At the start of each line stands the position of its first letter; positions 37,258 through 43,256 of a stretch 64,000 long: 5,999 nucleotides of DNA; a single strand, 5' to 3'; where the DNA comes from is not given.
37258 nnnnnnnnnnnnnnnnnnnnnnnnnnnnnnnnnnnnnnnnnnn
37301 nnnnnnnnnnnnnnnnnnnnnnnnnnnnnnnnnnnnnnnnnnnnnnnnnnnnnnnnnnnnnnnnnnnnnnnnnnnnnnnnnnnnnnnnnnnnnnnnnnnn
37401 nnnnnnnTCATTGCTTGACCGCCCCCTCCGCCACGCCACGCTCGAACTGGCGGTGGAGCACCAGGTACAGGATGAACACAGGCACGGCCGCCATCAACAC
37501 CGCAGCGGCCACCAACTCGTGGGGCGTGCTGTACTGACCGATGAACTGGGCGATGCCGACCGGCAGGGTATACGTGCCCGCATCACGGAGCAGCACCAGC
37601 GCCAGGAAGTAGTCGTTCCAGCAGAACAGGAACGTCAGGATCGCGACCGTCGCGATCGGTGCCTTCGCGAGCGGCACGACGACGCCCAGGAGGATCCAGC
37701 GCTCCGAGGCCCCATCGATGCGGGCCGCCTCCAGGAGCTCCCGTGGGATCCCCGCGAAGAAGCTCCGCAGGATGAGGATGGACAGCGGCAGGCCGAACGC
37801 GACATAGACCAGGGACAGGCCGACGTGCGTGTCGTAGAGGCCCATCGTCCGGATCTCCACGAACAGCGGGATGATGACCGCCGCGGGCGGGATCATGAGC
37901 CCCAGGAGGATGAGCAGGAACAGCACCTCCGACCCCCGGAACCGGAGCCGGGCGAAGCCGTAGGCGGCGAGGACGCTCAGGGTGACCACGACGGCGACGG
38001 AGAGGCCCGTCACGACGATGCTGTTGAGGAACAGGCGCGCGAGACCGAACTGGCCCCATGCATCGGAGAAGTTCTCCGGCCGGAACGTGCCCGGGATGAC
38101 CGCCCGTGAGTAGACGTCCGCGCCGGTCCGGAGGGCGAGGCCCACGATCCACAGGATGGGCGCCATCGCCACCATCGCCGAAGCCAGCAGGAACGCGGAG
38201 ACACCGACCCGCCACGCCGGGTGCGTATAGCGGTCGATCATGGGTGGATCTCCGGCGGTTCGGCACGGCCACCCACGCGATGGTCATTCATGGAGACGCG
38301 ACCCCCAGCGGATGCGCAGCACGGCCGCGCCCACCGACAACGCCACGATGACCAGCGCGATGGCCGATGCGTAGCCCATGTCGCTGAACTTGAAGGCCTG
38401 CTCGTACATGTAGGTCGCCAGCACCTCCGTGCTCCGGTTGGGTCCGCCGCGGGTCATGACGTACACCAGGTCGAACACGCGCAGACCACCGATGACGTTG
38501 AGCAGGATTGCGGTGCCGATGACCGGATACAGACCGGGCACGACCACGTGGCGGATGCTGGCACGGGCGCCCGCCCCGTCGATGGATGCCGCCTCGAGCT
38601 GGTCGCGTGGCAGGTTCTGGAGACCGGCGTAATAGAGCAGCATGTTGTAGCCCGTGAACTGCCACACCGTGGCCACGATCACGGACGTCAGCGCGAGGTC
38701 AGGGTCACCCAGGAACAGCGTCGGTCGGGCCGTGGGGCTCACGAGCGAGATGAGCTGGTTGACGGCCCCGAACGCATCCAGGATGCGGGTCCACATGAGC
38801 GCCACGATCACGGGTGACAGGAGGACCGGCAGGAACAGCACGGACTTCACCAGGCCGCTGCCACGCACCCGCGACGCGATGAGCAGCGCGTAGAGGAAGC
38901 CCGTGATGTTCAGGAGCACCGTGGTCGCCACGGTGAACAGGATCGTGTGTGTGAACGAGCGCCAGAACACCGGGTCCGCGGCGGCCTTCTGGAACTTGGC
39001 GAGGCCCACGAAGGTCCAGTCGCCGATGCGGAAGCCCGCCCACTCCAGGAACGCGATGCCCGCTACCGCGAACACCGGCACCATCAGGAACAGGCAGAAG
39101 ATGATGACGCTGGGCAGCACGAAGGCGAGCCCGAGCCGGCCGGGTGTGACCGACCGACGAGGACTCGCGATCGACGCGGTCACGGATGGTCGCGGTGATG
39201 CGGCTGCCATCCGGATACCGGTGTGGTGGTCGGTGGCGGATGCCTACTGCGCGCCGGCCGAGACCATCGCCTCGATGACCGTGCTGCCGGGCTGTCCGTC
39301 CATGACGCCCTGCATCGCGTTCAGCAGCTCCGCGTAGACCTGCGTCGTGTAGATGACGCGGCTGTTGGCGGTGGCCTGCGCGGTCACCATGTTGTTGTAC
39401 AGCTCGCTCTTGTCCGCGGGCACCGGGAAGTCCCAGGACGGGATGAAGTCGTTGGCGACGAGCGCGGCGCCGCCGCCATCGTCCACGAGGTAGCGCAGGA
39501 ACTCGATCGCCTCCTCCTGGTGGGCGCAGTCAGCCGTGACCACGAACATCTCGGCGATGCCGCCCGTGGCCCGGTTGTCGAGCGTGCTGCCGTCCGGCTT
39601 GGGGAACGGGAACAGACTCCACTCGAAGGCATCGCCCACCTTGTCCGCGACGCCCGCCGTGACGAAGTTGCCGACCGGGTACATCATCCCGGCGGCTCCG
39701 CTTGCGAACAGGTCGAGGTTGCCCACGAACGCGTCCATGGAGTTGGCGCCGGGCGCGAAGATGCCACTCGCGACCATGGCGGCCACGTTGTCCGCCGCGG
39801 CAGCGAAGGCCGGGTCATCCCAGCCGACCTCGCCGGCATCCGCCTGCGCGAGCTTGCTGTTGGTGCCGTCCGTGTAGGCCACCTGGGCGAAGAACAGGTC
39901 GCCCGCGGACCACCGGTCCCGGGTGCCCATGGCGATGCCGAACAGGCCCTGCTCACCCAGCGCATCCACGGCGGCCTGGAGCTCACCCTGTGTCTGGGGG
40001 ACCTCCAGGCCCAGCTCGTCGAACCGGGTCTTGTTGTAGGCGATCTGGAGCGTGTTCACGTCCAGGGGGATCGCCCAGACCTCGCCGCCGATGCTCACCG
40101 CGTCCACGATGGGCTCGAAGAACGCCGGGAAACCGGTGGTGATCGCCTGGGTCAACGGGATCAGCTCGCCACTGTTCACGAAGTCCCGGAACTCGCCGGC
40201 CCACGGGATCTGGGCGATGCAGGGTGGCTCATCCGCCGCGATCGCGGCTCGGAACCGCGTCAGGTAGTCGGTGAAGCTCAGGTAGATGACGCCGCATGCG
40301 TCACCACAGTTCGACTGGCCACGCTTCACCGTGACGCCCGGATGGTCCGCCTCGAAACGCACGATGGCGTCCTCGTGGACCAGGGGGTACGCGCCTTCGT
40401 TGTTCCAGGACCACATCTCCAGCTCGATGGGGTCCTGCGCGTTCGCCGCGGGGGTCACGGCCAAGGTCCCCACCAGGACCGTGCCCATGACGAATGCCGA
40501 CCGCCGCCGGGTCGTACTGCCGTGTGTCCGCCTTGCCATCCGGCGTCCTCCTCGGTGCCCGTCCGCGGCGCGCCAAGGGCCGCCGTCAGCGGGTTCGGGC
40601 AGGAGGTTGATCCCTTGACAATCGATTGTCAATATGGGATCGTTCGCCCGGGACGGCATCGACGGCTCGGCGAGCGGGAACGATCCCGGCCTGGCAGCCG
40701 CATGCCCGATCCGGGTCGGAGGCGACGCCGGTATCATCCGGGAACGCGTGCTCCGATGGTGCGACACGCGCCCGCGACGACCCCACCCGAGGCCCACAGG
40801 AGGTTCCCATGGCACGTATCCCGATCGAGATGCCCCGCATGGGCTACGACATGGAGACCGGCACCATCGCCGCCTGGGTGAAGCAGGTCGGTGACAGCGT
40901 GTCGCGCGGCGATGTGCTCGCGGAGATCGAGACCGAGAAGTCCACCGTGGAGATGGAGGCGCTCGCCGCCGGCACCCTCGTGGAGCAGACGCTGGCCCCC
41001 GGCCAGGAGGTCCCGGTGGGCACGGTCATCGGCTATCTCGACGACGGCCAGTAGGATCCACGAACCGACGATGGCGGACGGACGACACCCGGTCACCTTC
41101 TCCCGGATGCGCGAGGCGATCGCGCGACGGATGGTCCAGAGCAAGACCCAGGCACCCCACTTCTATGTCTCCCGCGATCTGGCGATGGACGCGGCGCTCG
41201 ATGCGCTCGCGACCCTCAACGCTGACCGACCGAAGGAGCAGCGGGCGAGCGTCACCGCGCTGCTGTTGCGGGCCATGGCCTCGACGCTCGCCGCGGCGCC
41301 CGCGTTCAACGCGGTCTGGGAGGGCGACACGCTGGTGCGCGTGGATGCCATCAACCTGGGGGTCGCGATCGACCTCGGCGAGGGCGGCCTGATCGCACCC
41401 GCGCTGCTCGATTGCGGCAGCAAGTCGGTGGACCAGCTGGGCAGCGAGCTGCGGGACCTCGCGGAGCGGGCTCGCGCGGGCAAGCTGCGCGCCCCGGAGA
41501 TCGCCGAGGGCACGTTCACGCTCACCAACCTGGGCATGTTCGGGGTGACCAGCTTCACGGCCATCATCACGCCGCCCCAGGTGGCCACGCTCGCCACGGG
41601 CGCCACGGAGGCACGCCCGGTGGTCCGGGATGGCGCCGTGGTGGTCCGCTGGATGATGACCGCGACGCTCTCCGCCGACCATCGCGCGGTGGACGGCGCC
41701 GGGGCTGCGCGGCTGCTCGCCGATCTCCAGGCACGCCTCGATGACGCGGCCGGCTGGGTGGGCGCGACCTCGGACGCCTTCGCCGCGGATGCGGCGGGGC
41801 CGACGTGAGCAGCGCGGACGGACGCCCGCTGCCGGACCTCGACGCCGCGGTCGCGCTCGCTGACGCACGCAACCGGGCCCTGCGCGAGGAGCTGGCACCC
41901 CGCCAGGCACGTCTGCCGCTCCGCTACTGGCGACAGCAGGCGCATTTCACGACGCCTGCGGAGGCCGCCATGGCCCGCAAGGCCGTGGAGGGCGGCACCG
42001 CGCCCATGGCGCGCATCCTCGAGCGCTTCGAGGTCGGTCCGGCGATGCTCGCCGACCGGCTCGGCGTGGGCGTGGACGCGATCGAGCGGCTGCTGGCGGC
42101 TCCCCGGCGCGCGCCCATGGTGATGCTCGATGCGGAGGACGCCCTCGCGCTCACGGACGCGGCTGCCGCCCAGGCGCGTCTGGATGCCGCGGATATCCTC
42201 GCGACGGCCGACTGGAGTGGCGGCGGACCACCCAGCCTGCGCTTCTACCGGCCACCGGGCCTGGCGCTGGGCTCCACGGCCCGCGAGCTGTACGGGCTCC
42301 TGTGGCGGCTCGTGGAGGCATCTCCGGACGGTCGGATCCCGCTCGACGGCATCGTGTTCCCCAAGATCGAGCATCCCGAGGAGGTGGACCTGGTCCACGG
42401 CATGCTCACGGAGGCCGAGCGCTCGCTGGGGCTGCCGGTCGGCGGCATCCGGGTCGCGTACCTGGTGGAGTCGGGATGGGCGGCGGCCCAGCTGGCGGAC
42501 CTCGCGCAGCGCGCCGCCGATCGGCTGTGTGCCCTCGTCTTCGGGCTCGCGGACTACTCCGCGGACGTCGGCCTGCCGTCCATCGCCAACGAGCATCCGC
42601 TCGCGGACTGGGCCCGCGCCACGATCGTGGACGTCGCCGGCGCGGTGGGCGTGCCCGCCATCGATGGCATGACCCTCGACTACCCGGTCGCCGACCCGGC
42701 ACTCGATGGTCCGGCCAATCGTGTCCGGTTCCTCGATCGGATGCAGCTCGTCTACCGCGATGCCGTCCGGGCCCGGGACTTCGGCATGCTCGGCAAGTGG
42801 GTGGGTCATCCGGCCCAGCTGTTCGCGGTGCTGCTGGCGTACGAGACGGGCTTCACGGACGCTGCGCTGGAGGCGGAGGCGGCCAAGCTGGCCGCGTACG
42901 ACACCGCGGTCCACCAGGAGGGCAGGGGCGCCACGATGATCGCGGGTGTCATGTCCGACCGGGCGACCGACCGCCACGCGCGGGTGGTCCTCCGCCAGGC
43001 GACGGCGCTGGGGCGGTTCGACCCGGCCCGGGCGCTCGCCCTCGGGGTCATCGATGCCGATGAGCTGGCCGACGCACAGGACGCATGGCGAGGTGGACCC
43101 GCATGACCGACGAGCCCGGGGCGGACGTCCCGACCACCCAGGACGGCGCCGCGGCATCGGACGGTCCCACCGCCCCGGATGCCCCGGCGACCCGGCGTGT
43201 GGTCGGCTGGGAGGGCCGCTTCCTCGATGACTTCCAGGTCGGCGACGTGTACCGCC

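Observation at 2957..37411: Exceptional density of putative lactone hydrolases from three unrelated superfamilies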

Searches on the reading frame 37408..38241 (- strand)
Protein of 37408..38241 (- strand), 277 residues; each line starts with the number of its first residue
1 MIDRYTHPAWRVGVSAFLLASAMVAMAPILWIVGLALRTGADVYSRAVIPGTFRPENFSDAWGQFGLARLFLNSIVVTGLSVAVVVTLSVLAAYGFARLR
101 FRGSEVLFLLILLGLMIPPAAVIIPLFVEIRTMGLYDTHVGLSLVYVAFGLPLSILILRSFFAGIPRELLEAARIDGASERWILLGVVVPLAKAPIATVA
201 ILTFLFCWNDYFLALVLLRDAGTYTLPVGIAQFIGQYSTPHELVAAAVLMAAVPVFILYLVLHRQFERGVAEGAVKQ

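Call 9: search_protein_families(library=pfam, proteins=[window:37408-38241:-], max_evalue=0.00001)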
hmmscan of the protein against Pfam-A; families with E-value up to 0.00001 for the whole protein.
window:37408-38241:- (277 aa): 1 family
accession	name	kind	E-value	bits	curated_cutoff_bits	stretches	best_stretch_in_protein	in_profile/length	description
PF00528.27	BPD_transp_1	-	7.6e-19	68.6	26.4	1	87-269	3-181/184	Binding-protein-dependent transport system inner membrane component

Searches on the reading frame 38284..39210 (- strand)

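Call 9: search_protein_families(library=pfam, proteins=[window:38284-39210:-], max_evalue=0.00001)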
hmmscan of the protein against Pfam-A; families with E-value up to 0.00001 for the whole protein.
window:38284-39210:- (308 aa): 1 family
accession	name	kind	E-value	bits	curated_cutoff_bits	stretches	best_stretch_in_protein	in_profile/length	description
PF00528.27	BPD_transp_1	-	1.5e-16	61.1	26.4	1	106-293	3-169/184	Binding-protein-dependent transport system inner membrane component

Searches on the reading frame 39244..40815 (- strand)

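Call 9: search_protein_families(library=pfam, proteins=[window:39244-40815:-], max_evalue=0.00001)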
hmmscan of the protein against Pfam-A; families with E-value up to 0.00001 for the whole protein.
window:39244-40815:- (523 aa): 1 family
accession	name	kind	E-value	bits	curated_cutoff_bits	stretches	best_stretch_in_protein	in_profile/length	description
PF01547.30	SBP_bac_1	-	2.3e-21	77.6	26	1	149-448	16-305/307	Bacterial extracellular solute-binding protein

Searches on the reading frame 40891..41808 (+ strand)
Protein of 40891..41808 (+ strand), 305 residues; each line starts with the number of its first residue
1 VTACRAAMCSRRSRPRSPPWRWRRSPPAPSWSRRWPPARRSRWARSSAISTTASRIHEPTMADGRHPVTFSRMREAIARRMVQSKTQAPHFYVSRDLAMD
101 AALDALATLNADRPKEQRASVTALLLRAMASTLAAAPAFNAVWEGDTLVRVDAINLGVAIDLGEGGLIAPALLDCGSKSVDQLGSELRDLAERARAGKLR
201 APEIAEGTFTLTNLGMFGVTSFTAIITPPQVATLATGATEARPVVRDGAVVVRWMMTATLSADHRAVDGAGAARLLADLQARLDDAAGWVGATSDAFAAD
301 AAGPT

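Call 9: search_protein_families(library=pfam, proteins=[window:40891-41808:+], max_evalue=0.00001)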
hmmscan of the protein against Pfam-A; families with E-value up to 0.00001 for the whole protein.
window:40891-41808:+ (305 aa): 1 family
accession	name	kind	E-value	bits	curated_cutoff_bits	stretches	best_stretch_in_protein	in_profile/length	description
PF00198.28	2-oxoacid_dh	-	7.9e-68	228.8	23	1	68-286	7-227/232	2-oxoacid dehydrogenases acyltransferase (catalytic domain)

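Call 72: search_protein_families(library=ncbifam, proteins=[window:40891-41808:+], max_evalue=1e-10)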
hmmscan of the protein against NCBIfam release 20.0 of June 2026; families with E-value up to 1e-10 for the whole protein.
window:40891-41808:+ (305 aa): 9 families
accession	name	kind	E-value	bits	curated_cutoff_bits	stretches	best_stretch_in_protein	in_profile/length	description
TIGR01349.1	PDHac_trf_mito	equivalog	2.1e-58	198.5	445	1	48-284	192-430/437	pyruvate dehydrogenase complex dihydrolipoamide acetyltransferase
NF008814.0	PRK11854.1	equivalog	1.1e-43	149.6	722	1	66-286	408-632/637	pyruvate dehydrogenase complex dihydrolipoyllysine-residue acetyltransferase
NF004309.0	PRK05704.1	equivalog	2.2e-38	132.7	449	1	59-286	173-401/408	2-oxoglutarate dehydrogenase complex dihydrolipoyllysine-residue succinyltransferase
TIGR01347.1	sucB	equivalog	6.7e-37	127.7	378.65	1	64-286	174-397/404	dihydrolipoyllysine-residue succinyltransferase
NF011416.0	PRK14843.1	equivalog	1.6e-36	125.9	429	1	68-285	121-341/347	dihydrolipoamide acetyltransferase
TIGR01348.1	PDHac_trf_long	equivalog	3.9e-35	121.5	552.1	1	69-286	361-582/587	dihydrolipoyllysine-residue acetyltransferase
TIGR02927.1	SucB_Actino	equivalog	2.3e-34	119.2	423.45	1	44-287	321-572/579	2-oxoglutarate dehydrogenase, E2 component, dihydrolipoamide succinyltransferase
NF008815.0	PRK11857.1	equivalog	2.7e-26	92.8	378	1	59-283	73-299/308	dihydrolipoamide acetyltransferase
NF008907.0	PRK12270.1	equivalog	9.1e-18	63.4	878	1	57-284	120-362/1241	multifunctional oxoglutarate decarboxylase/oxoglutarate dehydrogenase thiamine pyrophosphate-binding subunit/dihydrolipoyllysine-residue suc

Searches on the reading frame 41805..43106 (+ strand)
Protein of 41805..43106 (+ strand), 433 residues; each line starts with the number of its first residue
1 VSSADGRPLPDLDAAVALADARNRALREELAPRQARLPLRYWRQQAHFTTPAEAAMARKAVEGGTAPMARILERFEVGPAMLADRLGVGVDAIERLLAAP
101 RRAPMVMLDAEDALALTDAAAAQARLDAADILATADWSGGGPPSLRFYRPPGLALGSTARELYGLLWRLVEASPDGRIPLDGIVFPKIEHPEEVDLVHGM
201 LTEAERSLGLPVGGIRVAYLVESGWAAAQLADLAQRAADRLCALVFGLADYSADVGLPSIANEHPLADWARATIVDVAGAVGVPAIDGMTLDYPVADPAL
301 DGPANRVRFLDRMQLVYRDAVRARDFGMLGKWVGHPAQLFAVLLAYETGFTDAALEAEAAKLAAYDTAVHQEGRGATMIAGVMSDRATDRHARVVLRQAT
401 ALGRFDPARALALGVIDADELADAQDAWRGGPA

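Call 27: search_protein_families(library=pfam, proteins=[window:41805-43106:+], max_evalue=0.00001)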
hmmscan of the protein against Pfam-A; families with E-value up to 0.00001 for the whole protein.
window:41805-43106:+ (433 aa): 3 families
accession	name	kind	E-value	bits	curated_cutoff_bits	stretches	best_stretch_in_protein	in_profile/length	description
PF22484.2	DUF6986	-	2.8e-19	69.7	27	1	166-422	151-401/408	Domain of unknown function (DUF6986)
PF03328.21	HpcH_HpaI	-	6e-16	58.8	25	1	105-293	24-195/221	HpcH/HpaI aldolase/citrate lyase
PF01274.28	MS_TIM-barrel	-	2.2e-10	40.4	26.4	1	183-351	50-224/248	Malate synthase, TIM barrel domain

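Call 72: search_protein_families(library=ncbifam, proteins=[window:41805-43106:+], max_evalue=1e-10)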
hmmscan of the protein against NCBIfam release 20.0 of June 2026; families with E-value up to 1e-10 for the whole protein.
window:41805-43106:+ (433 aa): 2 families
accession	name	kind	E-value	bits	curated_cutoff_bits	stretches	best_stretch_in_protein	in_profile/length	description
NF041626.1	malyCoAlyase_Halo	equivalog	2.5e-19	69.4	500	1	180-409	104-323/340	L-malyl-CoA/beta-methylmalyl-CoA lyase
NF038242.1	RipC_Ccl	equivalog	3.3e-16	59.6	375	1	98-399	18-268/268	itaconate degradation C-C-lyase RipC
